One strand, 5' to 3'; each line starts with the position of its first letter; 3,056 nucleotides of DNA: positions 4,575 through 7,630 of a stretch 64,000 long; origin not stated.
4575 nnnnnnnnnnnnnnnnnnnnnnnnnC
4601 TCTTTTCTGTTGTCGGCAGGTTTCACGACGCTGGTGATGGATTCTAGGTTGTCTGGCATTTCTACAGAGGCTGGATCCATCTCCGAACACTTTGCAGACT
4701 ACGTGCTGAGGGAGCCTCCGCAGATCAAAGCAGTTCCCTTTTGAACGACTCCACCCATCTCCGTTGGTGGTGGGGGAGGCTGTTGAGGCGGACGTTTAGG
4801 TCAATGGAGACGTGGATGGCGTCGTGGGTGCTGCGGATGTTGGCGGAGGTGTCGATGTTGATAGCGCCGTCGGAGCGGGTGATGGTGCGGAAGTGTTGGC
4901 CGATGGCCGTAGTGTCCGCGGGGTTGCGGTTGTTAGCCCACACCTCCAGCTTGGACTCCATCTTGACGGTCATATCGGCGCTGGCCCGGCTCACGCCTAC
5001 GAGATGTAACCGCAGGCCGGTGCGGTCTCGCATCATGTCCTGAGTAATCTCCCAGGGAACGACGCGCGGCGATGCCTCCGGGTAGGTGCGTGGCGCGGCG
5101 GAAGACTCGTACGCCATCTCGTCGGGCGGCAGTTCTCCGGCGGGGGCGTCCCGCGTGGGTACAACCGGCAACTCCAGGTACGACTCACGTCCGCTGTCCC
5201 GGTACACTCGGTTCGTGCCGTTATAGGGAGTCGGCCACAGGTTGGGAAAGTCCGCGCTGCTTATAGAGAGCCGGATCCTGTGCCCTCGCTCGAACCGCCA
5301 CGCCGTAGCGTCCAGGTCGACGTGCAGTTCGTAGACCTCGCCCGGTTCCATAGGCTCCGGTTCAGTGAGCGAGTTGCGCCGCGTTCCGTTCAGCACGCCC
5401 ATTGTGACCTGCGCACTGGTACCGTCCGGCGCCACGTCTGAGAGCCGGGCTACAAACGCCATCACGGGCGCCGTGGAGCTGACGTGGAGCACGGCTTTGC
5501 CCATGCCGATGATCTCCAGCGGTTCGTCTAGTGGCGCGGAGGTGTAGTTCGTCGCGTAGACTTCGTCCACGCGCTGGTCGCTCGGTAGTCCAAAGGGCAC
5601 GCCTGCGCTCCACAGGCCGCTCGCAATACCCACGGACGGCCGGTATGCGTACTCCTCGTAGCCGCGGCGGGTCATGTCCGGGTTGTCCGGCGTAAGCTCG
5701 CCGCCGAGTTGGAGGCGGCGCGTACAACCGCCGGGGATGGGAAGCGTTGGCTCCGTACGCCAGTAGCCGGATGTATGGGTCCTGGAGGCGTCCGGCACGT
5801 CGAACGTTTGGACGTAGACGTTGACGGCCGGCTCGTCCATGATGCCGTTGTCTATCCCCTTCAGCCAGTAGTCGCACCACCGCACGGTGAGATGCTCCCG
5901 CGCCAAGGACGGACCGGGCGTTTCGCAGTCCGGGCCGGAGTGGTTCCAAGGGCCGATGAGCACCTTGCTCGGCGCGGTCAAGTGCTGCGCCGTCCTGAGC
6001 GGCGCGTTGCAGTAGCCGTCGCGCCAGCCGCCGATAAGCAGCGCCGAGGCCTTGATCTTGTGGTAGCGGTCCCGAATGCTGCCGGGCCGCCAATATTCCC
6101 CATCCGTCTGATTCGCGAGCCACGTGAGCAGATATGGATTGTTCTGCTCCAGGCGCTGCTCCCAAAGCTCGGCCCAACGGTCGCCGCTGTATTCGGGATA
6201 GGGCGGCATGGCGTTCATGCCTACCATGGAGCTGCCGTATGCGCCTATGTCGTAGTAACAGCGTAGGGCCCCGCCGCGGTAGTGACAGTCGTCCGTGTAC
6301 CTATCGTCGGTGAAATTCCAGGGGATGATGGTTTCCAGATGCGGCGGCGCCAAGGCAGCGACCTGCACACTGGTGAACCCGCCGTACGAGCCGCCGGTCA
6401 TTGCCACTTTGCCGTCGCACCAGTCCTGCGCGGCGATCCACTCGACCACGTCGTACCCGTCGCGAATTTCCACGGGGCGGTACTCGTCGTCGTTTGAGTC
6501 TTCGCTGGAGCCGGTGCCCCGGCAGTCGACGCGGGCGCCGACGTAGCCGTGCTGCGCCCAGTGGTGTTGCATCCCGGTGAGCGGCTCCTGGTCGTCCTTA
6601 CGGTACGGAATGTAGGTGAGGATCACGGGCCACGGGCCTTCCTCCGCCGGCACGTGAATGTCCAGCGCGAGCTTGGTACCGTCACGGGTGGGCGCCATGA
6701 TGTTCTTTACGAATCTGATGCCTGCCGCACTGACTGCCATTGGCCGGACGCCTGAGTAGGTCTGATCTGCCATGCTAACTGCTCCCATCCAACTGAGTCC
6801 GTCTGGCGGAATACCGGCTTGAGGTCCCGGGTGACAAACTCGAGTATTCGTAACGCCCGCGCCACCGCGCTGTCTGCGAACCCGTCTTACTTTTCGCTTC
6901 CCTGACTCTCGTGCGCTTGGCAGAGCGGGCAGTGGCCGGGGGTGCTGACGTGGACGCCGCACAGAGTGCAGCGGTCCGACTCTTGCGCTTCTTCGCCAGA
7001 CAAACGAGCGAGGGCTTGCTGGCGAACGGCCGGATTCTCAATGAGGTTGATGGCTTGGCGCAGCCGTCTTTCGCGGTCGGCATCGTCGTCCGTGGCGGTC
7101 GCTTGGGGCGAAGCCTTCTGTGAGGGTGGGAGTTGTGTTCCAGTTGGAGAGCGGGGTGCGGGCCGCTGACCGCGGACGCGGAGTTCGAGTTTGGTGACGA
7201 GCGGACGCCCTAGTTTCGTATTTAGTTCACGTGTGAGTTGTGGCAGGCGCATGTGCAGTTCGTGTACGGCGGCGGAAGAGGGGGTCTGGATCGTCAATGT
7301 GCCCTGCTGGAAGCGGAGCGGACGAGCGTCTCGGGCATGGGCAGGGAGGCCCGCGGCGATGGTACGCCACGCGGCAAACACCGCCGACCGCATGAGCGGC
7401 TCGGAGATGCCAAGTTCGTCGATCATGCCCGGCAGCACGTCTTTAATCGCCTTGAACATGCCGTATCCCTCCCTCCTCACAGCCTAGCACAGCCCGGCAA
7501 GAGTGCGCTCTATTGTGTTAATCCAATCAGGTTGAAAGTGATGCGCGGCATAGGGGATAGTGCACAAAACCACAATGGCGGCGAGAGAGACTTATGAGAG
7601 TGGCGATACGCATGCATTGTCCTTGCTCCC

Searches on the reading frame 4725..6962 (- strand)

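Call 17: search_protein_families(library=pfam, proteins=[window:4725-6962:-])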
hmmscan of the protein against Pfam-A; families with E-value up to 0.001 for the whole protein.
window:4725-6962:- (745 aa): 4 families
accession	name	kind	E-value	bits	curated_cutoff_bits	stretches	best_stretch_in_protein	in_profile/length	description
PF02129.25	Peptidase_S15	-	8.5e-56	190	23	1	94-342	1-261/262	X-Pro dipeptidyl-peptidase (S15 family)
PF08530.16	PepX_C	-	2.4e-39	135.9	22.5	1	372-587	1-196/217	X-Pro dipeptidyl-peptidase C-terminal non-catalytic domain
PF00326.27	Peptidase_S9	-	3.7e-07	30.3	22.6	1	134-206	9-86/213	Prolyl oligopeptidase family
PF05448.18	AXE1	-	7e-07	28.7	21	1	97-159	68-127/321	Acetyl xylan esterase (AXE1)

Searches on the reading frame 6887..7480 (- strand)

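Call 17: search_protein_families(library=pfam, proteins=[window:6887-7480:-])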
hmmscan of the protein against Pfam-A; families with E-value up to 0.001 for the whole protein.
window:6887-7480:- (197 aa): 1 family
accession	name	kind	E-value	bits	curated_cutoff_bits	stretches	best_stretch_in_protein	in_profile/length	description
PF05258.17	DciA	-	1.9e-13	50.8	24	1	12-99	2-88/89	Dna[CI] antecedent, DciA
